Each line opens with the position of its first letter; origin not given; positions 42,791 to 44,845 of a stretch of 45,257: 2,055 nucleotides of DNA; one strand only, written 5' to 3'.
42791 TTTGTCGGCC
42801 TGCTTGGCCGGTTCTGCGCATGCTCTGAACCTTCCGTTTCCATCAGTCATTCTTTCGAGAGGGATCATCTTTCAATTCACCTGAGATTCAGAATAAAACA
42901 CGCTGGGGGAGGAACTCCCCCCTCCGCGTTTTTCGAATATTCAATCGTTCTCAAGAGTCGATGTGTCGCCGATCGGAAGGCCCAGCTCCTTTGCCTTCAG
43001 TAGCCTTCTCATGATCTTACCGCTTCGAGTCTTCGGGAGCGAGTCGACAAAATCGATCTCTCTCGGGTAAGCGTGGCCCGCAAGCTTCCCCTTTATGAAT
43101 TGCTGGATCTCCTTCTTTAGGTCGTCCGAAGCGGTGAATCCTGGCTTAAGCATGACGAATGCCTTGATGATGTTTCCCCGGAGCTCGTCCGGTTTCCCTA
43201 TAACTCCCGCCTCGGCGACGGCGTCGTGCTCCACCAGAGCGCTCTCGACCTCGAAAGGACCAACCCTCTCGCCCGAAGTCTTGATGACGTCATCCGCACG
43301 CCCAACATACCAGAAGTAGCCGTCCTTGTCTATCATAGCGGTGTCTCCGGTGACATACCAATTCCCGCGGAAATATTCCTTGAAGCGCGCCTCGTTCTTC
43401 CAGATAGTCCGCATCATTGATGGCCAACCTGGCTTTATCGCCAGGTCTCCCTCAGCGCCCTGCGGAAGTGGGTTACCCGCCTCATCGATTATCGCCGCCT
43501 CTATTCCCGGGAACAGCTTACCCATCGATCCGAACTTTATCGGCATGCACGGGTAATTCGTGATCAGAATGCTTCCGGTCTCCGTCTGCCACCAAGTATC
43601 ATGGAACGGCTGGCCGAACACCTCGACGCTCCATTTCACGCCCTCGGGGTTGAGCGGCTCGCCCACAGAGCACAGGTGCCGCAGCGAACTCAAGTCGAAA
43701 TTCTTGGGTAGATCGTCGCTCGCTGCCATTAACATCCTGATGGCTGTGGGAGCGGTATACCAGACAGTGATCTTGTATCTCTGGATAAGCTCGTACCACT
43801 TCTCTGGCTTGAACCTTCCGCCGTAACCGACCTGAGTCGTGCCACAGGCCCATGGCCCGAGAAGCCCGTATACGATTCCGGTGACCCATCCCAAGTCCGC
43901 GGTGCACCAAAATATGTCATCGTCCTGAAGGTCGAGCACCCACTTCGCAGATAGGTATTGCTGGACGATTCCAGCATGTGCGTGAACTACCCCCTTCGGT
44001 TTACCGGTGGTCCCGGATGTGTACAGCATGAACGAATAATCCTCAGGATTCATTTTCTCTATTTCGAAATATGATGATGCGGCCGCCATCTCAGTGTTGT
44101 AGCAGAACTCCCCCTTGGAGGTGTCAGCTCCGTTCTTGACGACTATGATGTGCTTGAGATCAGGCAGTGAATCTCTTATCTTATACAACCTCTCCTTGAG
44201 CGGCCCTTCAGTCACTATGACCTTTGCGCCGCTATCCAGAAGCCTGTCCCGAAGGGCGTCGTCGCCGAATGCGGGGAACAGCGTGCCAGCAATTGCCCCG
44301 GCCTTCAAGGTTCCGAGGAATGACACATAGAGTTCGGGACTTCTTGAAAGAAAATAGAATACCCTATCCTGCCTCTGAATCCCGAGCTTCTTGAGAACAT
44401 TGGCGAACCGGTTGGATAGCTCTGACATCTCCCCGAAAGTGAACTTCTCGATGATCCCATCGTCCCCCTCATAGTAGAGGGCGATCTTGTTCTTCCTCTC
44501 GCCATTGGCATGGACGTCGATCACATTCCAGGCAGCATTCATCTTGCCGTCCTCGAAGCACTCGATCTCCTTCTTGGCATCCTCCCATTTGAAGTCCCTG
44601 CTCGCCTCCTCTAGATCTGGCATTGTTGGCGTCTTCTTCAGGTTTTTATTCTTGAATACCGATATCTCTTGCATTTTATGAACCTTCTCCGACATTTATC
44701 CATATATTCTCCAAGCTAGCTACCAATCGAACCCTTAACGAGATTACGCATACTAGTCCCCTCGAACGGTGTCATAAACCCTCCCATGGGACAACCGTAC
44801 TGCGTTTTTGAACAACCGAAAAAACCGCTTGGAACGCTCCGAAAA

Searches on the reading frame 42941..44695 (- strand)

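Call 42: search_protein_families(library=pfam, proteins=[window:42941-44695:-], max_evalue=0.0001)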
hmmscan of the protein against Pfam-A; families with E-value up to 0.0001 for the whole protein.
window:42941-44695:- (584 aa): 2 families
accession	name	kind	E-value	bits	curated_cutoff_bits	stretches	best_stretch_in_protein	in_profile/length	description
PF00501.34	AMP-binding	-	2.6e-85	287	29.9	1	65-432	6-384/384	AMP-binding enzyme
PF13193.12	AMP-binding_C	-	3.2e-26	92.5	24.5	1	482-560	1-76/76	AMP-binding enzyme C-terminal domain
